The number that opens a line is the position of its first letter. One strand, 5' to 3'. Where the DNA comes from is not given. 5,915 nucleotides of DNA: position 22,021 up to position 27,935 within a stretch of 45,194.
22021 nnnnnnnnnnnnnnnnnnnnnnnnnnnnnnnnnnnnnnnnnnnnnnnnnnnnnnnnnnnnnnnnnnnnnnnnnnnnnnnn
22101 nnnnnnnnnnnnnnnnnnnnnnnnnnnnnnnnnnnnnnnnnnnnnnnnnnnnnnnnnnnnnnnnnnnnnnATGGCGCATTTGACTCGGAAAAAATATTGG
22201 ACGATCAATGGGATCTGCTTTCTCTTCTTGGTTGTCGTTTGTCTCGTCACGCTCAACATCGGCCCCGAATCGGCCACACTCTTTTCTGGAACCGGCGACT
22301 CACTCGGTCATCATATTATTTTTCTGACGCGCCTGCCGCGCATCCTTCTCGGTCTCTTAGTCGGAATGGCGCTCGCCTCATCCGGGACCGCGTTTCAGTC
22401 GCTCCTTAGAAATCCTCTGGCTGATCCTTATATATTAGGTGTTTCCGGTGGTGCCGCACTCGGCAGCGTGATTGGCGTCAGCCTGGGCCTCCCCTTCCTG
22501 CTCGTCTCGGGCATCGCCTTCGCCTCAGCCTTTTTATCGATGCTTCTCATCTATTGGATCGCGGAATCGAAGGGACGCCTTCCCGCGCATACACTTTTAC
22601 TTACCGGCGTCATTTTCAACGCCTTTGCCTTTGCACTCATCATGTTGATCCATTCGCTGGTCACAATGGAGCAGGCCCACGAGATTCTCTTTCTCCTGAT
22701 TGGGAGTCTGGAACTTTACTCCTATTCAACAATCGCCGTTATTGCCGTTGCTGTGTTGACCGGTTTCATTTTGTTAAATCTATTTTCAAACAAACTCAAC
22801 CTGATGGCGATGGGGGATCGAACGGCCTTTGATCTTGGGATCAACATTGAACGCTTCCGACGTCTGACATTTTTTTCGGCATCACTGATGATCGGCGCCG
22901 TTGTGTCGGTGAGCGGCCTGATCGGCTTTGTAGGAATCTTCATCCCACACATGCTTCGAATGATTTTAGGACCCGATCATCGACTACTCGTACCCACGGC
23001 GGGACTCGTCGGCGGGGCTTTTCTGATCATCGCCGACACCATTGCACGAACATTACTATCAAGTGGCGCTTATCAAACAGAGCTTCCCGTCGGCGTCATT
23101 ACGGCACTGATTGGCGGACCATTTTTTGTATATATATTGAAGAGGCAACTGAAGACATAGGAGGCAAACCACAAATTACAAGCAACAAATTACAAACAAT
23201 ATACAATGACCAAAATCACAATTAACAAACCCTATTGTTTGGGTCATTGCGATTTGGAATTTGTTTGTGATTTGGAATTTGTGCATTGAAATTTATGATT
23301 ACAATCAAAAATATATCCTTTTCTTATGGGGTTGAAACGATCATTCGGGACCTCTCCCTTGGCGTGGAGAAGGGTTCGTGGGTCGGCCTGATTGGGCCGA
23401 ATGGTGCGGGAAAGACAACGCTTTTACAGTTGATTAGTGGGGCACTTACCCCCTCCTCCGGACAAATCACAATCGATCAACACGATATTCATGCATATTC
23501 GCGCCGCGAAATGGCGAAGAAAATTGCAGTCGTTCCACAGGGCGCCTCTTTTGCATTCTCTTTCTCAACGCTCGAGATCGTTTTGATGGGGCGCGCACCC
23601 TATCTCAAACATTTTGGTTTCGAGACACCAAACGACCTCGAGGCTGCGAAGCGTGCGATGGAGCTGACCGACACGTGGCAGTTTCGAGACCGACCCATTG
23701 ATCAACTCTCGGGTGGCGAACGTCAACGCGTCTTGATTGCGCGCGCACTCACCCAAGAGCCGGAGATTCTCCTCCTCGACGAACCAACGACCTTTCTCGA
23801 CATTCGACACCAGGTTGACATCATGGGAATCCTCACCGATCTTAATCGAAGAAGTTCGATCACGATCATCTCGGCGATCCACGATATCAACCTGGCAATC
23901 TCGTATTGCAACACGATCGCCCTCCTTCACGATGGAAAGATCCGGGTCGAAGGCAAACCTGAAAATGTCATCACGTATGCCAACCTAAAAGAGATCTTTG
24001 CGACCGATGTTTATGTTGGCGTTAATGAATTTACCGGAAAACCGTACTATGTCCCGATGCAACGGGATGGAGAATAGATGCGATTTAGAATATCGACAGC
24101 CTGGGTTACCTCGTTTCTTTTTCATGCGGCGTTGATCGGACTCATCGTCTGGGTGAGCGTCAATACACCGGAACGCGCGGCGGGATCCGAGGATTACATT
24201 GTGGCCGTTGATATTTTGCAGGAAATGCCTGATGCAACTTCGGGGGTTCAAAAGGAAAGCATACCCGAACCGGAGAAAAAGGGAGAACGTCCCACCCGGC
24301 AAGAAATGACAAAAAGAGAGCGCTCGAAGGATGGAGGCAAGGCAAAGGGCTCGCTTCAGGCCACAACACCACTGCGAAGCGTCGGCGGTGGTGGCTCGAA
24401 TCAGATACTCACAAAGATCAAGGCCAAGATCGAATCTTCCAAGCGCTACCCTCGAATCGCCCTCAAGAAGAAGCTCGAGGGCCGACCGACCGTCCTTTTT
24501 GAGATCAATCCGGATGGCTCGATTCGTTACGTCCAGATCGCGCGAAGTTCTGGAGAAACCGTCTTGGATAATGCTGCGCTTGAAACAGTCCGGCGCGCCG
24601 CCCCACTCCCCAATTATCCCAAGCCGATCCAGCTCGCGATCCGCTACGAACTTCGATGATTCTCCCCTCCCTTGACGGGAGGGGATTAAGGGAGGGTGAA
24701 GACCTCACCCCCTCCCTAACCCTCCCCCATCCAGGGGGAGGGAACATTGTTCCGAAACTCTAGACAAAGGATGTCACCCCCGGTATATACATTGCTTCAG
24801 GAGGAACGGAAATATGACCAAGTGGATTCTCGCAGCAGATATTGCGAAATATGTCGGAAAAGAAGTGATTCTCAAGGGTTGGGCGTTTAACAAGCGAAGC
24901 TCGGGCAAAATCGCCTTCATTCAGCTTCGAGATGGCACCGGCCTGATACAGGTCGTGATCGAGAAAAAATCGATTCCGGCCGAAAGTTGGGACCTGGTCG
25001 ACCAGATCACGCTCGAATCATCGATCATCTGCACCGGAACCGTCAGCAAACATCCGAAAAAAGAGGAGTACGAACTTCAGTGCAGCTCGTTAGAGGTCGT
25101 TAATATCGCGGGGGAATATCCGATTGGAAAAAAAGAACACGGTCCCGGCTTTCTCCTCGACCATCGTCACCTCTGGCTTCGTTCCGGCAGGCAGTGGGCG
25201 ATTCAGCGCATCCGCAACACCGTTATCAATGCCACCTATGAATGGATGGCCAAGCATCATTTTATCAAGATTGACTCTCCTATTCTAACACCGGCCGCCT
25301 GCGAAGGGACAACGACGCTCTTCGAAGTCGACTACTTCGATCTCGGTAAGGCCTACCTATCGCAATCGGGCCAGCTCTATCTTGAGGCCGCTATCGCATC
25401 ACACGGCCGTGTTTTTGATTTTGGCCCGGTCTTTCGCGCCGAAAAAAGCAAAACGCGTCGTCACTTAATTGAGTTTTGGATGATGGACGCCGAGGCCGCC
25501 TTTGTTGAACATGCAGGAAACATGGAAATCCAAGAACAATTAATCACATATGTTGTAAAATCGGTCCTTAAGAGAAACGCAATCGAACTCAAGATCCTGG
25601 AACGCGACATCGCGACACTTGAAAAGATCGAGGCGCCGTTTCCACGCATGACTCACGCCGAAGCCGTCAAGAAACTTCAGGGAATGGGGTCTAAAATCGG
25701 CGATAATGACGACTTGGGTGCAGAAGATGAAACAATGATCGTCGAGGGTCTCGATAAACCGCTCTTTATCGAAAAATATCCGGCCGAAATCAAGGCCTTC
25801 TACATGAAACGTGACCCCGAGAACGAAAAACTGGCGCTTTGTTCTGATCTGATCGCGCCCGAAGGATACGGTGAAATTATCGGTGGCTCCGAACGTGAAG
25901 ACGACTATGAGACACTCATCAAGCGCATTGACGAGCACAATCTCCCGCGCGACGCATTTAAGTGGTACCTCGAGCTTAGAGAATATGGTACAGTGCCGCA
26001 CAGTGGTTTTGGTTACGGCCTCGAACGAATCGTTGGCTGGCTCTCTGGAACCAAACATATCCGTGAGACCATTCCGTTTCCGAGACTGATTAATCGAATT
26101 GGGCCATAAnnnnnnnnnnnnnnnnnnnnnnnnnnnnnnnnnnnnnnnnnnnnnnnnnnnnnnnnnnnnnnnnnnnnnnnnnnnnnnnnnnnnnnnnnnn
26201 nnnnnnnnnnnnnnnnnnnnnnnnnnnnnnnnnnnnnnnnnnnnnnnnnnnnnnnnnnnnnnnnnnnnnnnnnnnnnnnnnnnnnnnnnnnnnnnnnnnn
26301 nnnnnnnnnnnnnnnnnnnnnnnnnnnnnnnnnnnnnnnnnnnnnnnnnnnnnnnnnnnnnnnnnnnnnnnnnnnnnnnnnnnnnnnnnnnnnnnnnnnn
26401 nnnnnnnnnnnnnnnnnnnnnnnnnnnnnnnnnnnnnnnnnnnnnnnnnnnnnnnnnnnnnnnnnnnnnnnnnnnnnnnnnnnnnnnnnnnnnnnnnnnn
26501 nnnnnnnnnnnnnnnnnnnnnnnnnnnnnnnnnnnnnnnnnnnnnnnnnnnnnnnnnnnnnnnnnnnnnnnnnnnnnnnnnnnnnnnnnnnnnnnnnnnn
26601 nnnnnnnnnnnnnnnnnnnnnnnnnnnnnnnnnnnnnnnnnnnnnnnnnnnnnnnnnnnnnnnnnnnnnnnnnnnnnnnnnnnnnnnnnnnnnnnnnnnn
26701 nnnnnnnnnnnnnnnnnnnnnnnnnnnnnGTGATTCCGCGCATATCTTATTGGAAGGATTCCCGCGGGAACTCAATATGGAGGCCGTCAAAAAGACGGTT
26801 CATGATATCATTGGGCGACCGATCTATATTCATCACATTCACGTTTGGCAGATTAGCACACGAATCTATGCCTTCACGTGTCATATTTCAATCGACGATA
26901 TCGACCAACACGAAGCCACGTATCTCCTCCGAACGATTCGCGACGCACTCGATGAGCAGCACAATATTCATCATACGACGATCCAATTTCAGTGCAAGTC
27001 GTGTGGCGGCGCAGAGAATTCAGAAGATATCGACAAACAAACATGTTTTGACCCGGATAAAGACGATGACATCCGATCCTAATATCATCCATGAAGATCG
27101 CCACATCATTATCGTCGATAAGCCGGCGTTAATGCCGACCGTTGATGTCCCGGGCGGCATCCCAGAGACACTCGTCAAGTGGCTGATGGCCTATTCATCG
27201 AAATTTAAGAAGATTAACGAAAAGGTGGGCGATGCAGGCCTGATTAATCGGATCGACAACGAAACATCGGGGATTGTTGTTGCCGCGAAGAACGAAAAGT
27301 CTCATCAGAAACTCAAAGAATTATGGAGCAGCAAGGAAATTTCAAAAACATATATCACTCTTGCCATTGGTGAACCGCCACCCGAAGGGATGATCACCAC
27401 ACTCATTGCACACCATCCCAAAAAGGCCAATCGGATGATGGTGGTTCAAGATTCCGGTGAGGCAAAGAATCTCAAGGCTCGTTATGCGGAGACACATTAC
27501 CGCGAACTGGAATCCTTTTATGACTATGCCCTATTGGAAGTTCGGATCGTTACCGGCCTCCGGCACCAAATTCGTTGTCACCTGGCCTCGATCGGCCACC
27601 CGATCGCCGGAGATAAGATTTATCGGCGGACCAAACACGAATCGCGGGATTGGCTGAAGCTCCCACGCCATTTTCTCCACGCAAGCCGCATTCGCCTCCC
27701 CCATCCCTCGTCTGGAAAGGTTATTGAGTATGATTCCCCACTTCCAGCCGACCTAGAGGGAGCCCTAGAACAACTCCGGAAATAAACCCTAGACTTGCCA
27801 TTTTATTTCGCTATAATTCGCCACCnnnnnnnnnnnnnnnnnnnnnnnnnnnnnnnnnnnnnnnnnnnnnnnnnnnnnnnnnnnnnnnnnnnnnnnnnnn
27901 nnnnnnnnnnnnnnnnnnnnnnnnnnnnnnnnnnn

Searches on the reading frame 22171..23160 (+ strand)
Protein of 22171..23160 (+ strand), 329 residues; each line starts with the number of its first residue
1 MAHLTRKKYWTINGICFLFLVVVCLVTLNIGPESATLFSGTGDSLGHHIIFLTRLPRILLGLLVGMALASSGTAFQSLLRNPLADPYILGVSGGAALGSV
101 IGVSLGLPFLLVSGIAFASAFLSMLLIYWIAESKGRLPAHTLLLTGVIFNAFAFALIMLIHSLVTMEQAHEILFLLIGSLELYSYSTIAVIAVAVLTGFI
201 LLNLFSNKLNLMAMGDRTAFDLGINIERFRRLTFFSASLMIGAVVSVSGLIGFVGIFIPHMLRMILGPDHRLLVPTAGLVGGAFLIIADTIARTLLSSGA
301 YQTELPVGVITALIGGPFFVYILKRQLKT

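Call 52: search_protein_families(library=pfam, proteins=[window:22171-23160:+], max_evalue=0.00001)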
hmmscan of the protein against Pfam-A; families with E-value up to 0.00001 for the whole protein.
window:22171-23160:+ (329 aa): 1 family
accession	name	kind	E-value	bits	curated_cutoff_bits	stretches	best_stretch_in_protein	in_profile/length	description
PF01032.23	FecCD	-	2.3e-82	277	26.5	1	17-325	4-311/311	FecCD transport family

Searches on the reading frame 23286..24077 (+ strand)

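Call 52: search_protein_families(library=pfam, proteins=[window:23286-24077:+], max_evalue=0.00001)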
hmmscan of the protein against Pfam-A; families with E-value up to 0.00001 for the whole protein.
window:23286-24077:+ (263 aa): 2 families
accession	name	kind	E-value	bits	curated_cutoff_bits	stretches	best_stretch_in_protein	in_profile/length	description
PF00005.33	ABC_tran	-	1.6e-36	126.3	25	1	21-169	2-137/137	ABC transporter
PF13304.12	AAA_21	-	2.9e-09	37.9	27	0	34-55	3-24/304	AAA domain, putative AbiEii toxin, Type IV TA system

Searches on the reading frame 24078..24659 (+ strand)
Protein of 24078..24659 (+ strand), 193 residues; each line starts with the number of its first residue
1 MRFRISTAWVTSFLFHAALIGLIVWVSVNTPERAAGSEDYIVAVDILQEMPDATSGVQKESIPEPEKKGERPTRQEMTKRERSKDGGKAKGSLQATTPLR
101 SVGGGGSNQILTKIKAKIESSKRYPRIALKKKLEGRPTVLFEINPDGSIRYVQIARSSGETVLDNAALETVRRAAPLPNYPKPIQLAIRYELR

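Call 52: search_protein_families(library=pfam, proteins=[window:24078-24659:+], max_evalue=0.00001)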
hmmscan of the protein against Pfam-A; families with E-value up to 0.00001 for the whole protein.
window:24078-24659:+ (193 aa): 2 families
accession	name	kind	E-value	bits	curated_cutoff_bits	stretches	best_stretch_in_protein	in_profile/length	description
PF03544.19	TonB_C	-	7.3e-16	58.8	24.6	1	122-185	3-68/79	Gram-negative bacterial TonB protein C-terminal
PF13103.11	TonB_2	-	1.4e-08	35.1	22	1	113-181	7-72/85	TonB C terminal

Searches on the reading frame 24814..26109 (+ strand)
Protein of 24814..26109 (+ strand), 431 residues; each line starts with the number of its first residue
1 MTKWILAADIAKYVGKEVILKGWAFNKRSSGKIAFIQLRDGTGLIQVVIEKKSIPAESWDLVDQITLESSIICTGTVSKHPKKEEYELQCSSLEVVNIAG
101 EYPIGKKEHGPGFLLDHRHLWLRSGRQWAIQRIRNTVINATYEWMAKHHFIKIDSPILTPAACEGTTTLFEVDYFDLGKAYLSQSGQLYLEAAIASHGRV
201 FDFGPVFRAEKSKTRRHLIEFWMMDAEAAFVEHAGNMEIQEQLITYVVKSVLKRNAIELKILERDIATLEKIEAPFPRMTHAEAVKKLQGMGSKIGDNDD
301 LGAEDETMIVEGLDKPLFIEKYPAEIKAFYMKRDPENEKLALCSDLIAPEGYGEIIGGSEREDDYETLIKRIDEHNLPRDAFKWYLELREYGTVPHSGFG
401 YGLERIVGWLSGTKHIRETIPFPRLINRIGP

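Call 52: search_protein_families(library=pfam, proteins=[window:24814-26109:+], max_evalue=0.00001)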
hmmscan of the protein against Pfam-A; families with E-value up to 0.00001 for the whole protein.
window:24814-26109:+ (431 aa): 2 families
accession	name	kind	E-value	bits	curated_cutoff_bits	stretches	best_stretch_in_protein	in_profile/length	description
PF00152.25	tRNA-synt_2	-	3.5e-73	246.8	25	1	114-424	5-306/308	tRNA synthetases class II (D, K and N)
PF01336.31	tRNA_anti-codon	-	1.4e-17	63.8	27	1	18-96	1-75/75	OB-fold nucleic acid binding domain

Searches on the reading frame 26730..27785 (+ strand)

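Call 35: search_protein_families(library=pfam, proteins=[window:26730-27785:+], max_evalue=0.00001)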
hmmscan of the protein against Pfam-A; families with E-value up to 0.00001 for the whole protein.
window:26730-27785:+ (351 aa): 1 family
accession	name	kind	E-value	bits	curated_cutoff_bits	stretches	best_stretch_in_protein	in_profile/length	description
PF00849.27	PseudoU_synth_2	-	4.8e-24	85.8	26.8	1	125-287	1-152/152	RNA pseudouridylate synthase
